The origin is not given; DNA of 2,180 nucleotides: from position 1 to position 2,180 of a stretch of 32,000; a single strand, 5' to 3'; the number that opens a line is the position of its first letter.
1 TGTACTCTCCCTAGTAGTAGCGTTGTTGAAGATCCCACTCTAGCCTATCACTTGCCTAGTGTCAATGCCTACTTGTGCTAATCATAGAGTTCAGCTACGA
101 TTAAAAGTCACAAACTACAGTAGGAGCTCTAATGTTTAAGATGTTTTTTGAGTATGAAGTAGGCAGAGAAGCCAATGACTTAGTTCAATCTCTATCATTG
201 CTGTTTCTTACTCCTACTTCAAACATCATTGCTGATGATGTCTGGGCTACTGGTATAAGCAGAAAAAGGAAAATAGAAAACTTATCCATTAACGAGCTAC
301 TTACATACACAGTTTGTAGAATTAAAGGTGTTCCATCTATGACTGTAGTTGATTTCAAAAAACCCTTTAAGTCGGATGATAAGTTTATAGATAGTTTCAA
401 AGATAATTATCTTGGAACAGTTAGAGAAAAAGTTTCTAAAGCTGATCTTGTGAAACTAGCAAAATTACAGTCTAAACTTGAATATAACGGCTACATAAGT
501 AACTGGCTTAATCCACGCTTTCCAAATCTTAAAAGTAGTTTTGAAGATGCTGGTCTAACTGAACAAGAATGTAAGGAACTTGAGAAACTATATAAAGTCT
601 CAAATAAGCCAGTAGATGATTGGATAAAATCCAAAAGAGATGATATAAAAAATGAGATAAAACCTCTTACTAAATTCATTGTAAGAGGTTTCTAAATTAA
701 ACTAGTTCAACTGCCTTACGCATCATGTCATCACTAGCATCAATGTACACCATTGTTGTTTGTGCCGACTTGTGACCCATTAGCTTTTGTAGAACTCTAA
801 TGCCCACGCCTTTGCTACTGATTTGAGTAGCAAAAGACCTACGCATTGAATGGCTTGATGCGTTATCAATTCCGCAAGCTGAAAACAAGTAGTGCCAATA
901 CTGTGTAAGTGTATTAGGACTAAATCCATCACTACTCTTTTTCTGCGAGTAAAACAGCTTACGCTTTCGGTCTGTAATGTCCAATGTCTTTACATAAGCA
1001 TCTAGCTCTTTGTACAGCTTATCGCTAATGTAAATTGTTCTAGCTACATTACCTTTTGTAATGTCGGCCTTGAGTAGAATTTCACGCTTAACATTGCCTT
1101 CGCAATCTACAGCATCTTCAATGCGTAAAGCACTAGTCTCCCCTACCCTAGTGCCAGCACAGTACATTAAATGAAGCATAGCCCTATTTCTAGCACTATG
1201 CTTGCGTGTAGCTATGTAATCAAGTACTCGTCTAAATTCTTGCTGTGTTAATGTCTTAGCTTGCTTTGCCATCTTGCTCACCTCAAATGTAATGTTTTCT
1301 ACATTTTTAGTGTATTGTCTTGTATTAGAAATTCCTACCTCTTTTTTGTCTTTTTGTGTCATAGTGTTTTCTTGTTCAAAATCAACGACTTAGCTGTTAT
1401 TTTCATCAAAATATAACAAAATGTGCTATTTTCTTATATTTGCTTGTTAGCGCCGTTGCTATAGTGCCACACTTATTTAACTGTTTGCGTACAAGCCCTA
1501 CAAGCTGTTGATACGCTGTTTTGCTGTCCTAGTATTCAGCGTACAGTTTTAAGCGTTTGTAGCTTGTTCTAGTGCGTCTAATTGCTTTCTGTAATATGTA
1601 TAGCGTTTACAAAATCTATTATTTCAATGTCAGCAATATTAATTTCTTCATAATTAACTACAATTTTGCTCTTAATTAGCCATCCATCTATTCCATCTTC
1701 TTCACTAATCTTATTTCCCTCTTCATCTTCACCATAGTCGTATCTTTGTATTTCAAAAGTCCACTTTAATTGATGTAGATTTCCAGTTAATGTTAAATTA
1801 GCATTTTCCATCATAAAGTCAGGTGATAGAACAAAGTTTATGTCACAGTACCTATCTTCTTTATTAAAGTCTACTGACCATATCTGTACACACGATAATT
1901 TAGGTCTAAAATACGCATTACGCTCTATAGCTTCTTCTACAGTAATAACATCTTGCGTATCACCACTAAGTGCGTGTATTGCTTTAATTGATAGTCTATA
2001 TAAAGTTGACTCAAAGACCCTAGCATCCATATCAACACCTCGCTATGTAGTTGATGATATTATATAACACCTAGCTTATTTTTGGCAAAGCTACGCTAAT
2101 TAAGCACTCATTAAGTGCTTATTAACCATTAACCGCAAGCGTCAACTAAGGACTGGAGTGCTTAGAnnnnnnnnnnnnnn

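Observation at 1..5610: Very AT-rich integrative island abutting the 3' end of guaA in a GC-rich chromosome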

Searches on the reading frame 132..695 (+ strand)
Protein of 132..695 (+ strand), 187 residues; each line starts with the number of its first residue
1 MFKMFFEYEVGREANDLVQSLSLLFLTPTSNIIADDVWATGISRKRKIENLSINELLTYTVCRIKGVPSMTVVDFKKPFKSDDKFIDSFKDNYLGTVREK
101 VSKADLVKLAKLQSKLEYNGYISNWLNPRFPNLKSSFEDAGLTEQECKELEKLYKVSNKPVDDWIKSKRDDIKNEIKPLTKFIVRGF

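Call 4: search_protein_families(library=pfam, proteins=[window:132-695:+], max_evalue=0.01)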
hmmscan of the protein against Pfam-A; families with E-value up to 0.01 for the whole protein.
window:132-695:+ (187 aa): 0 families

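Call 8: search_protein_families(library=ncbifam, proteins=[window:132-695:+], max_evalue=0.01)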
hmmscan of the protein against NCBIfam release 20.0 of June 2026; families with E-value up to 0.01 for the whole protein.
window:132-695:+ (187 aa): 0 families

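Call 18: search_protein_families(library=phrogs, proteins=[window:132-695:+], max_evalue=0.01)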
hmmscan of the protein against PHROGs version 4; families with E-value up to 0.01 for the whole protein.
window:132-695:+ (187 aa): 0 families

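Call 19: search_protein_families(library=padloc, proteins=[window:132-695:+], max_evalue=0.01)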
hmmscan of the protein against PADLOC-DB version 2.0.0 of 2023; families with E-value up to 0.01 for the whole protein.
window:132-695:+ (187 aa): 0 families

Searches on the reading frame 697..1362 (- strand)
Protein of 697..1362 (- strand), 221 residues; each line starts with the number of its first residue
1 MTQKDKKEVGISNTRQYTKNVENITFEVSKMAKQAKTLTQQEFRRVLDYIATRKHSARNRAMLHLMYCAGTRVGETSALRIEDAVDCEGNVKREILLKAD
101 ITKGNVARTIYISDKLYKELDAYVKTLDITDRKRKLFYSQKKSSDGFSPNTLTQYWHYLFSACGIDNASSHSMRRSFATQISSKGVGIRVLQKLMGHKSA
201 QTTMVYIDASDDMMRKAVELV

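Call 4: search_protein_families(library=pfam, proteins=[window:697-1362:-], max_evalue=0.01)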
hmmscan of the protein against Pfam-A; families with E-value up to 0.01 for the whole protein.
window:697-1362:- (221 aa): 2 families
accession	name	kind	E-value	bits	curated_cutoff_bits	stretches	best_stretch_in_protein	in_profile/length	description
PF00589.27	Phage_integrase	-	1e-29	103.9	27.1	1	37-211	2-170/172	Phage integrase family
PF05517.18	p25-alpha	-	0.0039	17.9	22.6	1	6-74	29-98/153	p25-alpha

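Call 8: search_protein_families(library=ncbifam, proteins=[window:697-1362:-], max_evalue=0.01)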
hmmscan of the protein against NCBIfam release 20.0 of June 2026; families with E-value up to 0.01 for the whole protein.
window:697-1362:- (221 aa): 14 families
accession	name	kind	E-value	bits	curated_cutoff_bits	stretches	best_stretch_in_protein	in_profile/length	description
NF040815.2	recomb_XerA_Arch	equivalog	3.2e-30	105.6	220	1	26-216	84-261/263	site-specific tyrosine recombinase/integron integrase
TIGR02225.1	recomb_XerD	equivalog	6.4e-28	97.9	329.6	1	28-218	93-283/290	site-specific tyrosine recombinase XerD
NF001399.0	PRK00283.1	subfamily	4.5e-24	85.2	279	1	30-218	106-292/300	tyrosine recombinase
TIGR02224.1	recomb_XerC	equivalog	2.1e-23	83.2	335.15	1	35-216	104-284/295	tyrosine recombinase XerC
NF002331.0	PRK01287.1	subfamily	4.4e-18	65.4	371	1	35-212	139-315/365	site-specific tyrosine recombinase XerC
TIGR02249.1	integrase_gron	subfamily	6.5e-17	61.9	265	2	167-208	258-299/315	integron integrase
NF003462.0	PRK05084.1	equivalog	9.7e-12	44.3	267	1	53-219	191-354/360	tyrosine recombinase XerS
NF007370.0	PRK09870.1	subfamily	2e-08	34.1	221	1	32-208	7-178/200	tyrosine-type DNA invertase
NF011946.0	PRK15417.1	equivalog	3.1e-08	33.2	435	1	166-207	272-313/337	integron integrase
NF040693.1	recomb_GmtY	equivalog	2.1e-07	30.5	340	1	169-217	392-440/441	gamma-mobile-trio recombinase GmtY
NF041502.1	integrase_1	equivalog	8.7e-06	24.7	350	1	170-216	321-367/484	site-specific integrase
NF047926.1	integrase_GmtZ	equivalog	0.00068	17.7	600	1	170-218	430-479/784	gamma-mobile-trio integrase GmtZ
NF002685.0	PRK02436.1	equivalog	0.0007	19.5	178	1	17-202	72-239/245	site-specific tyrosine recombinase XerD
NF007371.0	PRK09871.1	subfamily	0.0018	17.8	222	0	35-208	4-173/198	tyrosine-type DNA invertase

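Call 18: search_protein_families(library=phrogs, proteins=[window:697-1362:-], max_evalue=0.01)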
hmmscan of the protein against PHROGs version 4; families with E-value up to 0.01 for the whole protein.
window:697-1362:- (221 aa): 9 families
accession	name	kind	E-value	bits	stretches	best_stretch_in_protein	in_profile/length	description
phrog_216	-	integration and excision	2.8e-43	149.1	1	19-220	37-235/301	integrase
phrog_1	-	integration and excision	1.2e-36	128.2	1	33-219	266-445/611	integrase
phrog_7269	-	integration and excision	1.7e-10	41.7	1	164-219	25-79/89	integrase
phrog_7685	-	integration and excision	1.3e-06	29.1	1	106-220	127-234/240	integrase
phrog_9208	-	integration and excision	6.8e-05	23.8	0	167-215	187-237/241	integrase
phrog_24775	-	unknown function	0.00033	21.7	1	168-208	28-68/101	-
phrog_23271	-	unknown function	0.00074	20.4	1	170-214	11-55/67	-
phrog_34557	-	integration and excision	0.0017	19.1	1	126-217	84-174/183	integrase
phrog_10320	-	unknown function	0.0023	19.1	1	166-213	37-84/89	-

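Call 19: search_protein_families(library=padloc, proteins=[window:697-1362:-], max_evalue=0.01)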
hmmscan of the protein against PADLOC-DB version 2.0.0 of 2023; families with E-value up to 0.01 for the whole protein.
window:697-1362:- (221 aa): 0 families

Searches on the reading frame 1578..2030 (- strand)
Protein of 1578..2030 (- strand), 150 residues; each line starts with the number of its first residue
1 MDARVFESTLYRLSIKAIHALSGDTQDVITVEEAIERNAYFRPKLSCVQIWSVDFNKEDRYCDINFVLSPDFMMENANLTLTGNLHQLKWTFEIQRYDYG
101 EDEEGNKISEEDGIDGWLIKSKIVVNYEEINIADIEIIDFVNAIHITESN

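Call 4: search_protein_families(library=pfam, proteins=[window:1578-2030:-], max_evalue=0.01)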
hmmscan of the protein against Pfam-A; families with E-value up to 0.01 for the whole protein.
window:1578-2030:- (150 aa): 0 families

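Call 8: search_protein_families(library=ncbifam, proteins=[window:1578-2030:-], max_evalue=0.01)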
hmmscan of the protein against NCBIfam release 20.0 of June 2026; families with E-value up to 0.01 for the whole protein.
window:1578-2030:- (150 aa): 0 families

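Call 18: search_protein_families(library=phrogs, proteins=[window:1578-2030:-], max_evalue=0.01)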
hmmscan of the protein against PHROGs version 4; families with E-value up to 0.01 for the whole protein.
window:1578-2030:- (150 aa): 0 families

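Call 19: search_protein_families(library=padloc, proteins=[window:1578-2030:-], max_evalue=0.01)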
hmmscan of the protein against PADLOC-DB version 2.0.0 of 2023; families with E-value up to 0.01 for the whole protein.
window:1578-2030:- (150 aa): 0 families
